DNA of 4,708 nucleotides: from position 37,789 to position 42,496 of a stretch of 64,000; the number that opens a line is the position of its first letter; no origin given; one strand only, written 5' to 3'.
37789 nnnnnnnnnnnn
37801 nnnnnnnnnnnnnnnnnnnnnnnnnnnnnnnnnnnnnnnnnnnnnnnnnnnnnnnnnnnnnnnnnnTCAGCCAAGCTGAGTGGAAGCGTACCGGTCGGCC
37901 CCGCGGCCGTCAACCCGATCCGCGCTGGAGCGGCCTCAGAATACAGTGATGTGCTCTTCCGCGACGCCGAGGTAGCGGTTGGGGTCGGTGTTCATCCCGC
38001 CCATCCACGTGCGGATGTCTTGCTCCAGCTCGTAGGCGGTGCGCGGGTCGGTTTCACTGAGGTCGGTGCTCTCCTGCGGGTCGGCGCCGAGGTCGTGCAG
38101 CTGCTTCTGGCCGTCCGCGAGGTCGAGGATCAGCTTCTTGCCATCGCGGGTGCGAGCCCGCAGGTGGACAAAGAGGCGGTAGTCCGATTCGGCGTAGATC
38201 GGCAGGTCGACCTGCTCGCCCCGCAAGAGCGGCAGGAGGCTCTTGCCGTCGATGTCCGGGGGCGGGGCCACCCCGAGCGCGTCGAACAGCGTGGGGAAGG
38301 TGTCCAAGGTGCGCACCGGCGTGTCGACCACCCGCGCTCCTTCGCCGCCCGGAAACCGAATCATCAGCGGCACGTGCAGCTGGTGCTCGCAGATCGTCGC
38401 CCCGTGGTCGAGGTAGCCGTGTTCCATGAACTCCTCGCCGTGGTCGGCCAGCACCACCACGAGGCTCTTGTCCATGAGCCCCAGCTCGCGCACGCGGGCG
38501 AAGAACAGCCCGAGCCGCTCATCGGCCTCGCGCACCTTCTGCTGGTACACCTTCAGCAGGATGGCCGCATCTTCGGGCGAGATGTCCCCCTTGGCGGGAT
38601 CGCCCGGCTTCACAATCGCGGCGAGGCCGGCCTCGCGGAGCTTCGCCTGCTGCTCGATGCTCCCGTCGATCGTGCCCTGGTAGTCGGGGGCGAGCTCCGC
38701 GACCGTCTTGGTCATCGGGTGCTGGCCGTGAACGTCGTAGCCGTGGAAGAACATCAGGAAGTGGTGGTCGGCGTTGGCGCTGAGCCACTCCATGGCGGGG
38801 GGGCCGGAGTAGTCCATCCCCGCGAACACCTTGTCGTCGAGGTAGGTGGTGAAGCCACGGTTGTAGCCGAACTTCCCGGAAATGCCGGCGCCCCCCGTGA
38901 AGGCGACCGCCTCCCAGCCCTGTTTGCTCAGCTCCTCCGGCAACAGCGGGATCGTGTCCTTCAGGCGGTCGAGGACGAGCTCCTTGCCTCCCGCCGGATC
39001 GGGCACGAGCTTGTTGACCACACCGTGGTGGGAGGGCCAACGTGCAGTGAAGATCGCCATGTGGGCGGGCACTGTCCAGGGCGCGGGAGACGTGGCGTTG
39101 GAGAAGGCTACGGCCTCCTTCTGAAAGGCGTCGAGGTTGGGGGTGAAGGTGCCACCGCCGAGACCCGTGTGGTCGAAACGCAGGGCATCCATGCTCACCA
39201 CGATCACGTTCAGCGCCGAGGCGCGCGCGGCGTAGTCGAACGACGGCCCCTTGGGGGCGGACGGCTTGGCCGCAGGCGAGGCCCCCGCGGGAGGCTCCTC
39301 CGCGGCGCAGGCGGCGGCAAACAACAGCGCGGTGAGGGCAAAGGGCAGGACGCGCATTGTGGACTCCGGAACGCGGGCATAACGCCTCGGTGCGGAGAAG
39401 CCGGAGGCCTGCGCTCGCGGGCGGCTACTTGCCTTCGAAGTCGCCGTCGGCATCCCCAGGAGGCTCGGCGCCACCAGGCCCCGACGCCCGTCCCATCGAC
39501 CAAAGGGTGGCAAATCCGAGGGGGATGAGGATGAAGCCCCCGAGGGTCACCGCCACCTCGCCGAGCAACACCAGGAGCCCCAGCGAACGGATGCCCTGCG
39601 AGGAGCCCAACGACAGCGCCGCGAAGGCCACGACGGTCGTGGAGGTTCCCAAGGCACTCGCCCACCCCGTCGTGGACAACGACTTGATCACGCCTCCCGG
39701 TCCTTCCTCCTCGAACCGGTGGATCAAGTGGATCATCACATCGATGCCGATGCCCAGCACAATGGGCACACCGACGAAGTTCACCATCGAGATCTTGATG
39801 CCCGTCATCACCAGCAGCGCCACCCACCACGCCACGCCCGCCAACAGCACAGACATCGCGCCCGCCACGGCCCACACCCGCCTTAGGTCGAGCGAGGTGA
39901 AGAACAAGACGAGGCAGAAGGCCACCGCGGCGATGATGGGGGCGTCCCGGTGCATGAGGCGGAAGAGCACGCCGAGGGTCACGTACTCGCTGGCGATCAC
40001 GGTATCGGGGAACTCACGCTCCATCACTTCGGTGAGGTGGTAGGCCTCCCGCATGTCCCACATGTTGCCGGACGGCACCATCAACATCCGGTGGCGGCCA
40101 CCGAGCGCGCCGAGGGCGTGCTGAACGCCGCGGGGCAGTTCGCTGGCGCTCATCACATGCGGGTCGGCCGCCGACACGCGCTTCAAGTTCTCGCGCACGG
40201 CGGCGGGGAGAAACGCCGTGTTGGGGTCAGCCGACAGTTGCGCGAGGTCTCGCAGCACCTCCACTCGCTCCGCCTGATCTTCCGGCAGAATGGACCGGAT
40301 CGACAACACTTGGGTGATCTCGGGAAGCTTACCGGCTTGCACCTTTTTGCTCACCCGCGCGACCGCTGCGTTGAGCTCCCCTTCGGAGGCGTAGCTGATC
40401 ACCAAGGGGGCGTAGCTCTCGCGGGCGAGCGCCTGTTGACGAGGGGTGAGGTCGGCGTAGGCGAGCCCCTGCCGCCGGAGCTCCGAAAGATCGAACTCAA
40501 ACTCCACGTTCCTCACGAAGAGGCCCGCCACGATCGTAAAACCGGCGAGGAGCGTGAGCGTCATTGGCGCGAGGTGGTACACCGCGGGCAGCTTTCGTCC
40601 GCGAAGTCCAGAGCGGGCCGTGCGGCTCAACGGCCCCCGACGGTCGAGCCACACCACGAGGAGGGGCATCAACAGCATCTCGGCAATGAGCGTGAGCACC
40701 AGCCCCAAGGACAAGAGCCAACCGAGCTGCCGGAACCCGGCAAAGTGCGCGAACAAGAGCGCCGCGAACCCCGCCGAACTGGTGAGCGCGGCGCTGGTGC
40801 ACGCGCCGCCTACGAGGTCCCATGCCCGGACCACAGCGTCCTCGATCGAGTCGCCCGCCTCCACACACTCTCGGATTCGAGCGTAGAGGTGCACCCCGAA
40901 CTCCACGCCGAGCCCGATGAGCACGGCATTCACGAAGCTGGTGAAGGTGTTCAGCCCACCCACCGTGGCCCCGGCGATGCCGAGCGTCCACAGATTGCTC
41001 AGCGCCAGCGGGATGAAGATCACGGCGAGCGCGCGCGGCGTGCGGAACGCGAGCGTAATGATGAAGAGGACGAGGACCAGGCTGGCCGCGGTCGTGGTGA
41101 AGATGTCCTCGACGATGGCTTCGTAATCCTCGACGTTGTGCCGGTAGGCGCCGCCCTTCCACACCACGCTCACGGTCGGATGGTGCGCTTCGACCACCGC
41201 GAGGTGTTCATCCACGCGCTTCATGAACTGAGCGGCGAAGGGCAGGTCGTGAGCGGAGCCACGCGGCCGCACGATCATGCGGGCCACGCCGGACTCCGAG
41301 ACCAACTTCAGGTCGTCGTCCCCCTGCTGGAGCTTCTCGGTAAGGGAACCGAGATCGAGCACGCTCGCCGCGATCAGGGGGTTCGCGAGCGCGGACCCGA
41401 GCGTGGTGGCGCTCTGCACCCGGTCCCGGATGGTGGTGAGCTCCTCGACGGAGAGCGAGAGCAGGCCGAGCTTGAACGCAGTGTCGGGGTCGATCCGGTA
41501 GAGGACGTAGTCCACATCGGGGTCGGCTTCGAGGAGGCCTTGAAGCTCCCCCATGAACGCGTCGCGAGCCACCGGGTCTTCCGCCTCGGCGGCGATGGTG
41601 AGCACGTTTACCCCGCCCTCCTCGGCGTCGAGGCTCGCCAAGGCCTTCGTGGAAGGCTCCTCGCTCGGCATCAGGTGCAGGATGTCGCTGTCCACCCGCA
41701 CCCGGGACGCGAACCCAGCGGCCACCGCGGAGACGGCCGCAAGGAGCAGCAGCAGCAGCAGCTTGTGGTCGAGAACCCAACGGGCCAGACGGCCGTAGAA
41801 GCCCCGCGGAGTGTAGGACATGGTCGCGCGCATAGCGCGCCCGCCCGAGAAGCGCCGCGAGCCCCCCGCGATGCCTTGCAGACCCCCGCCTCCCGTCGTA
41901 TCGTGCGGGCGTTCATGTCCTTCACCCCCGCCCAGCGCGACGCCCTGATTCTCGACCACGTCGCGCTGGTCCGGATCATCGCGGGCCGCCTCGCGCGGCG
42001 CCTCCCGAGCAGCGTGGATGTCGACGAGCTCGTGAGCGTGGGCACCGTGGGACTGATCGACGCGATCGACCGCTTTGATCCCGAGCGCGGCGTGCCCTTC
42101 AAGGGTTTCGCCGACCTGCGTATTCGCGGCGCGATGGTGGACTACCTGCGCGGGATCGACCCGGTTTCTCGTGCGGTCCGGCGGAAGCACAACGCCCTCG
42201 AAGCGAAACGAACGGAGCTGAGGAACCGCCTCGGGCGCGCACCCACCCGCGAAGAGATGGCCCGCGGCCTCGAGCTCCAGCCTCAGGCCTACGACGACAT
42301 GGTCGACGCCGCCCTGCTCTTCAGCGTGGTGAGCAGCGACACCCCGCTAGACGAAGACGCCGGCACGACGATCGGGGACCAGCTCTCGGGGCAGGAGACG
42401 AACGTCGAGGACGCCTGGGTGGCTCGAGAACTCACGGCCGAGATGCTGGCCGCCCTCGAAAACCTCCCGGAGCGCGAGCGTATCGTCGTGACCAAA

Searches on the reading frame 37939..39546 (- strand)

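Call 52: search_protein_families(library=pfam, proteins=[window:37939-39546:-], max_evalue=0.00001)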
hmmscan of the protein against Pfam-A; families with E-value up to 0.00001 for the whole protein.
window:37939-39546:- (536 aa): 3 families
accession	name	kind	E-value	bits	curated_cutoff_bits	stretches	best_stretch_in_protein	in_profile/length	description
PF00884.28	Sulfatase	-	1.1e-30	107.5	25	1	113-426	2-301/301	Sulfatase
PF01663.27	Phosphodiest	-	2.2e-15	57.6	23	1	114-374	1-224/342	Type I phosphodiesterase / nucleotide pyrophosphatase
PF16347.10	SGSH_C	-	1.3e-10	42.1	29.3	1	375-499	2-134/154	N-sulphoglucosamine sulphohydrolase, C-terminal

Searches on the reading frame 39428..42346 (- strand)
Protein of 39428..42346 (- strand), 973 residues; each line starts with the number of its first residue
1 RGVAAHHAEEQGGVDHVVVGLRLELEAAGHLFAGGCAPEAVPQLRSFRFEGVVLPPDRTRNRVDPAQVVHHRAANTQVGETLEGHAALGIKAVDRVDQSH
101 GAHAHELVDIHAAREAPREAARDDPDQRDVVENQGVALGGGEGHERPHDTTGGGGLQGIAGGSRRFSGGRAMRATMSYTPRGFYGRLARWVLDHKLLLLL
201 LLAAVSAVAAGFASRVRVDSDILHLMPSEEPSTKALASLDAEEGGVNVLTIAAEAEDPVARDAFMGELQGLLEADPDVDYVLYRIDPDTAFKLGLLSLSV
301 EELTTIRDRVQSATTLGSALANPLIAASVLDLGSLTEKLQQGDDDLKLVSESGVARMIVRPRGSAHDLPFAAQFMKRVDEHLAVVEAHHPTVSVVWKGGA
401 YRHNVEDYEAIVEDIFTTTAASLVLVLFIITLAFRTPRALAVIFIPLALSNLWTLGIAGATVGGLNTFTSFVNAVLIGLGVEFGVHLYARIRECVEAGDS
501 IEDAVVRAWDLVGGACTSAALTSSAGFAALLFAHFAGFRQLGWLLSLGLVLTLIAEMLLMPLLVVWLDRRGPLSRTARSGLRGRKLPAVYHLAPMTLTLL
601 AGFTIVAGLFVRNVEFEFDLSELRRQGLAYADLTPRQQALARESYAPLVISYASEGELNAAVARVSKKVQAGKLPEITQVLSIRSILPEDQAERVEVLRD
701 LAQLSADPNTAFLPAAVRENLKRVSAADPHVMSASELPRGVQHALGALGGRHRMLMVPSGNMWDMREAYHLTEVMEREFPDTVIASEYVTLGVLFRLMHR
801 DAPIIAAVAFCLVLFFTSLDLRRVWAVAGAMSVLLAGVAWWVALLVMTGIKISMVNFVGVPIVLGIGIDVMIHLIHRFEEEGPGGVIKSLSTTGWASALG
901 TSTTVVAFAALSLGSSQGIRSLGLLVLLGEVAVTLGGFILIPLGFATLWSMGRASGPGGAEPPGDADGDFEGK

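Call 52: search_protein_families(library=pfam, proteins=[window:39428-42346:-], max_evalue=0.00001)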
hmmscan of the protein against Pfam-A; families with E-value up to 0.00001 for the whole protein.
window:39428-42346:- (973 aa): 1 family
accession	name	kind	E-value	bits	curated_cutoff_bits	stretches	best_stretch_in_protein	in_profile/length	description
PF03176.21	MMPL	-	3.2e-21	76.1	20.5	1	349-578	81-312/333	MMPL family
